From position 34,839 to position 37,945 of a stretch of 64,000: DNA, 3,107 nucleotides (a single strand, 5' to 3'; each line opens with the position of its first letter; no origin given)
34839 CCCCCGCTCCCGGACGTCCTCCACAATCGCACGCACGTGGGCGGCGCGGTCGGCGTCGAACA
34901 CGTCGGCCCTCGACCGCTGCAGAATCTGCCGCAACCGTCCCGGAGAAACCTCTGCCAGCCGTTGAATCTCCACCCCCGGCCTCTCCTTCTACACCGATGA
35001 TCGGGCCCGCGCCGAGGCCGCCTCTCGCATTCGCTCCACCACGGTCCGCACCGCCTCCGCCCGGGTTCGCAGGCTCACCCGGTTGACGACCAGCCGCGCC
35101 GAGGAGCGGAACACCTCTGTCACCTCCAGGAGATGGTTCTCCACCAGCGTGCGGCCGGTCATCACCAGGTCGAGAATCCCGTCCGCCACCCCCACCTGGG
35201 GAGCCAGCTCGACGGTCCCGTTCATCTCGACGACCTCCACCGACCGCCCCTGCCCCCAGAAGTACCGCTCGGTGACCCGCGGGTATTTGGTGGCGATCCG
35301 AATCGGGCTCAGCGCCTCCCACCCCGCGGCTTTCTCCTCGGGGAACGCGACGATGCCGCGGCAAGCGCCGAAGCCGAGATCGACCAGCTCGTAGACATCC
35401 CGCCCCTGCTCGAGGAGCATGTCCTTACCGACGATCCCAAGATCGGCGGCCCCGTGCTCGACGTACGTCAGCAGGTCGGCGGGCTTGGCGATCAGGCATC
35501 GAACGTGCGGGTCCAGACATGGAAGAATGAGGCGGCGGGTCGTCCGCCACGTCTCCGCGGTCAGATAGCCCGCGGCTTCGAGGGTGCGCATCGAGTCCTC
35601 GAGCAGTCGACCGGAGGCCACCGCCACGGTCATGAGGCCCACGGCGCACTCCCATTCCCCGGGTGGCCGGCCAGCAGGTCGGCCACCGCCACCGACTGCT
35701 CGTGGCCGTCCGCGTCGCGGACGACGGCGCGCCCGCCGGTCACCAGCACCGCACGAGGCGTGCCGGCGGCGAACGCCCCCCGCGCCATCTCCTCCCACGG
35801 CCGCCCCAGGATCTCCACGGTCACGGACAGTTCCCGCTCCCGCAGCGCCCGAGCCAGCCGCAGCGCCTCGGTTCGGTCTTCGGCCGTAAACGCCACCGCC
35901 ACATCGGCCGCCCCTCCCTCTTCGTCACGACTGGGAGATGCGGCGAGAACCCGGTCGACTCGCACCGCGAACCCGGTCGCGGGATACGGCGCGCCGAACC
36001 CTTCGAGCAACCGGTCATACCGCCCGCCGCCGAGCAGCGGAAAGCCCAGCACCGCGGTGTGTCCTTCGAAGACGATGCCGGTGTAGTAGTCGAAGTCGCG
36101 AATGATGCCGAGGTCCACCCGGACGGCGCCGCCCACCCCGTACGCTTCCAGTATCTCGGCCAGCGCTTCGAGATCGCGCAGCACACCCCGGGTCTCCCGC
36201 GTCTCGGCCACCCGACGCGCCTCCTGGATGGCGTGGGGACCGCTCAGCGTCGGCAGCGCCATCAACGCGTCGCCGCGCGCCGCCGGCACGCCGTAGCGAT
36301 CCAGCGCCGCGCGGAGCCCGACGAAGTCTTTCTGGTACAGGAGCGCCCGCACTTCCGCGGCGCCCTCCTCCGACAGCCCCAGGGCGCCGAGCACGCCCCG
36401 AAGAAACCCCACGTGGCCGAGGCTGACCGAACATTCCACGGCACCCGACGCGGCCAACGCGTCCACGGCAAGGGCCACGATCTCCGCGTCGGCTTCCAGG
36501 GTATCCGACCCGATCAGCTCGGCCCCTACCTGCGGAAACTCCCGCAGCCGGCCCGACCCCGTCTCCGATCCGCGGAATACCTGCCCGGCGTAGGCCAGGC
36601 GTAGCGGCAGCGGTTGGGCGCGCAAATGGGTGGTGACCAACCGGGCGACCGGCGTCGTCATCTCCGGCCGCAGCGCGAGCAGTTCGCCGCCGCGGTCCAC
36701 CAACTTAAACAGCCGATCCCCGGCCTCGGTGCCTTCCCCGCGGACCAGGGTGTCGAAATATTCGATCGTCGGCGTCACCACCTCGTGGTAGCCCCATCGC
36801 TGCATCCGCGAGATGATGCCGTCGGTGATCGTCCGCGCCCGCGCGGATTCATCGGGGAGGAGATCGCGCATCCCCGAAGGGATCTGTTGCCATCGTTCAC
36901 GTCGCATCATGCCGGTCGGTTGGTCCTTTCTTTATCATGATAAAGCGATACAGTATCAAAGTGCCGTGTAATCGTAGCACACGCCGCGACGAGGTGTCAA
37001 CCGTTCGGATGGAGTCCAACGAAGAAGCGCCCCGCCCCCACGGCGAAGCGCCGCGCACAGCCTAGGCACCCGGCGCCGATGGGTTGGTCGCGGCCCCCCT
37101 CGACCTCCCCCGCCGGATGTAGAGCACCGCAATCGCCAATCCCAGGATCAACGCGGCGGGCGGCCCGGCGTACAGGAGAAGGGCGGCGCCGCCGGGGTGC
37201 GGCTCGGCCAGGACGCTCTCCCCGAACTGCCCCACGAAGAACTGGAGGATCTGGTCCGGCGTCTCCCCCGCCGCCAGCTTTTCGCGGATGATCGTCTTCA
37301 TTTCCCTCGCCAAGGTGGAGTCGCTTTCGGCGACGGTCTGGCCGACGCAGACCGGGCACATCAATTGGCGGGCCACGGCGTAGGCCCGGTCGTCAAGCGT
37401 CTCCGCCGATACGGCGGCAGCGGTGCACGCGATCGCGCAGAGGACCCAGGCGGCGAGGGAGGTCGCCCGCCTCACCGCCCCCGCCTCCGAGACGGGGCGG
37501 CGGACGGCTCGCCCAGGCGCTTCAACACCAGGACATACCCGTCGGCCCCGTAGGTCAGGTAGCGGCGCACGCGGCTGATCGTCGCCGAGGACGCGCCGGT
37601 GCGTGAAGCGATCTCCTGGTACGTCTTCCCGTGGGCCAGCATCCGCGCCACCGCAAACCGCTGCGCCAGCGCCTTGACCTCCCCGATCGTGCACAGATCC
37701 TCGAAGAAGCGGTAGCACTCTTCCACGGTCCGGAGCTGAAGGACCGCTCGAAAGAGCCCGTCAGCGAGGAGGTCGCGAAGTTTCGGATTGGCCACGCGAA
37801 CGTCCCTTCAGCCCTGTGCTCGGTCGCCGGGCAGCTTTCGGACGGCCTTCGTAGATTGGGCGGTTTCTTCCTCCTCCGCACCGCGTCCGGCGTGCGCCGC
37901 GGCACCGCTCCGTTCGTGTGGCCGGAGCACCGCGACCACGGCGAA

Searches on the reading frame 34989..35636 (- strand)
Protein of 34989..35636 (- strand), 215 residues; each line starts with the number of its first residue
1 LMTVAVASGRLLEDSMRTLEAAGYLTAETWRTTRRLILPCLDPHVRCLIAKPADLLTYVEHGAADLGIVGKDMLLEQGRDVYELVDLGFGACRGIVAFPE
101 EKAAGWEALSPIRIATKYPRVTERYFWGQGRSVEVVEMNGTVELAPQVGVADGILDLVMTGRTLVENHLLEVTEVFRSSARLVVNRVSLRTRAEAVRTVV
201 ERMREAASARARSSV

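Call 4: search_protein_families(library=pfam, proteins=[window:34989-35636:-], max_evalue=0.01)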
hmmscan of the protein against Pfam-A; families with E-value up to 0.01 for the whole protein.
window:34989-35636:- (215 aa): 1 family
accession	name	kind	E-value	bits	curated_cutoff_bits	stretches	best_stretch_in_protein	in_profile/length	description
PF01634.23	HisG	-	1.5e-50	171.6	25.5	1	51-204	1-157/158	ATP phosphoribosyltransferase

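Call 78: search_protein_families(library=ncbifam, proteins=[window:34989-35633:-], max_evalue=0.00001)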
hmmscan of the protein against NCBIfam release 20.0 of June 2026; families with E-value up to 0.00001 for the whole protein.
window:34989-35633:- (214 aa): 1 family
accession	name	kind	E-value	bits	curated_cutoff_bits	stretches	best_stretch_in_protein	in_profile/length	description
TIGR00070.1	hisG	equivalog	1.9e-54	184.3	75.75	1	1-183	1-183/183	ATP phosphoribosyltransferase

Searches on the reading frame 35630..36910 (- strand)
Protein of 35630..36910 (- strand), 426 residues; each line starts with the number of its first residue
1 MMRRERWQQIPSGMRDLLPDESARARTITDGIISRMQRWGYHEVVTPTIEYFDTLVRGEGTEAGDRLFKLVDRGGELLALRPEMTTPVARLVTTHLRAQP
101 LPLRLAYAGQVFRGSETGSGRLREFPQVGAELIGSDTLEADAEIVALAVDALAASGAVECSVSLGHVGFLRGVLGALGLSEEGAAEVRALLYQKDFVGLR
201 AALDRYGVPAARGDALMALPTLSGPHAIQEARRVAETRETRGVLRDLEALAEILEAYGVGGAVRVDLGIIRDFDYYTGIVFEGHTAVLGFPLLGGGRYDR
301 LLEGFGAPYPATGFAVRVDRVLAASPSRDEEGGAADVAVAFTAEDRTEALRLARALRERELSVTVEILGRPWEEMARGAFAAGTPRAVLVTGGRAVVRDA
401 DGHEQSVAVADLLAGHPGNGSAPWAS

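Call 4: search_protein_families(library=pfam, proteins=[window:35630-36910:-], max_evalue=0.01)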
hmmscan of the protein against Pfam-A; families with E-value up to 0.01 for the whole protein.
window:35630-36910:- (426 aa): 2 families
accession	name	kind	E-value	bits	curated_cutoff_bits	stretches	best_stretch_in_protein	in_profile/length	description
PF13393.11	tRNA-synt_His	-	2.9e-87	293.2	25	1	13-321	1-308/308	Histidyl-tRNA synthetase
PF00587.30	tRNA-synt_2b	-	3.9e-08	34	29.3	1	68-143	1-82/179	tRNA synthetase class II core domain (G, H, P, S and T)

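Call 78: search_protein_families(library=ncbifam, proteins=[window:35630-36910:-], max_evalue=0.00001)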
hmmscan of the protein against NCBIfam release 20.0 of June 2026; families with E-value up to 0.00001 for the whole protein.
window:35630-36910:- (426 aa): 22 families
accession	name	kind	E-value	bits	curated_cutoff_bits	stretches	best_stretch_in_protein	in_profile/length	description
NF008941.0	PRK12292.2-4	equivalog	5.7e-105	351.4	447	1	10-369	9-366/393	ATP phosphoribosyltransferase regulatory subunit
TIGR00443.1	hisZ_biosyn_reg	equivalog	2.6e-101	338.8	271.65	1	15-325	1-312/314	ATP phosphoribosyltransferase regulatory subunit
NF008942.0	PRK12292.2-5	equivalog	9.4e-90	301.3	643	1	9-414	10-425/434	ATP phosphoribosyltransferase regulatory subunit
NF008936.0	PRK12292.1-3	equivalog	4.8e-72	243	492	1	8-328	5-328/406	ATP phosphoribosyltransferase regulatory subunit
TIGR00442.1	hisS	equivalog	3.8e-70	236.9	286.75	1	9-389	1-380/406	histidine--tRNA ligase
NF008945.0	PRK12292.3-3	equivalog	8.1e-66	222.6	409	1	10-363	2-336/368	ATP phosphoribosyltransferase regulatory subunit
NF008940.0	PRK12292.2-3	equivalog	1.3e-61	208.6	450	1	9-375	4-376/404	ATP phosphoribosyltransferase regulatory subunit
NF008935.0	PRK12292.1-1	equivalog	2.9e-58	197.7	350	1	6-368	3-355/382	ATP phosphoribosyltransferase regulatory subunit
NF009086.0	PRK12421.1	equivalog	5.2e-58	196.8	318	1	3-367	3-362/389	ATP phosphoribosyltransferase regulatory subunit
NF008943.0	PRK12292.3-1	equivalog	2.7e-53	181.5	690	1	9-344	25-353/403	ATP phosphoribosyltransferase regulatory subunit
NF008938.0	PRK12292.1-6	equivalog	7.9e-48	163.4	833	1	10-359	8-360/420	ATP phosphoribosyltransferase regulatory subunit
NF008937.0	PRK12292.1-4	equivalog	3.6e-44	151.2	693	1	4-321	4-321/395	ATP phosphoribosyltransferase regulatory subunit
NF008953.0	PRK12295.1-6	equivalog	1.6e-38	132.6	384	2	23-180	10-164/384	ATP phosphoribosyltransferase regulatory subunit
NF008939.0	PRK12292.2-1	equivalog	2e-34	119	335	1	9-359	4-358/391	ATP phosphoribosyltransferase regulatory subunit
NF009085.0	PRK12420.1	equivalog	1.4e-33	116.9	540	1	13-375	9-379/426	histidine--tRNA ligase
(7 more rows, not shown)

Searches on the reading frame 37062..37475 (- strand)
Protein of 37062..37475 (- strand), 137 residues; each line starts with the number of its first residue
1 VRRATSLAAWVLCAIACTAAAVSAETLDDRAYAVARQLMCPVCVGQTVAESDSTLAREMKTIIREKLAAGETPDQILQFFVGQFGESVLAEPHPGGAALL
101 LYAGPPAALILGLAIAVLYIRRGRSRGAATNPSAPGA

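Call 78: search_protein_families(library=ncbifam, proteins=[window:37062-37475:-], max_evalue=0.00001)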
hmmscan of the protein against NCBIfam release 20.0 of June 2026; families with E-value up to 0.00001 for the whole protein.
window:37062-37475:- (137 aa): 1 family
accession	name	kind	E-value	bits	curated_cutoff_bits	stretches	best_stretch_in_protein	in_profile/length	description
TIGR03147.1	cyt_nit_nrfF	exception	1.3e-13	50.7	159.2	1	26-121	29-124/126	heme lyase NrfEFG subunit NrfF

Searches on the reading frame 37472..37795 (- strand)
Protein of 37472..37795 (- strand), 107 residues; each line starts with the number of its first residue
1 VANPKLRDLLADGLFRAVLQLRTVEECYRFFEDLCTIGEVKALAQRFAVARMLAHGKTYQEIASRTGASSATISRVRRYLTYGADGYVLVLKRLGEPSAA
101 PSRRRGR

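Call 78: search_protein_families(library=ncbifam, proteins=[window:37472-37795:-], max_evalue=0.00001)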
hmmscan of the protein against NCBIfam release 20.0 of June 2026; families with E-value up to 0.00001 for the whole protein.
window:37472-37795:- (107 aa): 1 family
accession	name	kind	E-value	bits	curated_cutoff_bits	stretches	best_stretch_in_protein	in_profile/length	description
TIGR02531.1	yecD_yerC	hypoth_equivalog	2.9e-39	133.4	42.2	1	8-94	2-88/88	YerC/YecD family TrpR-related protein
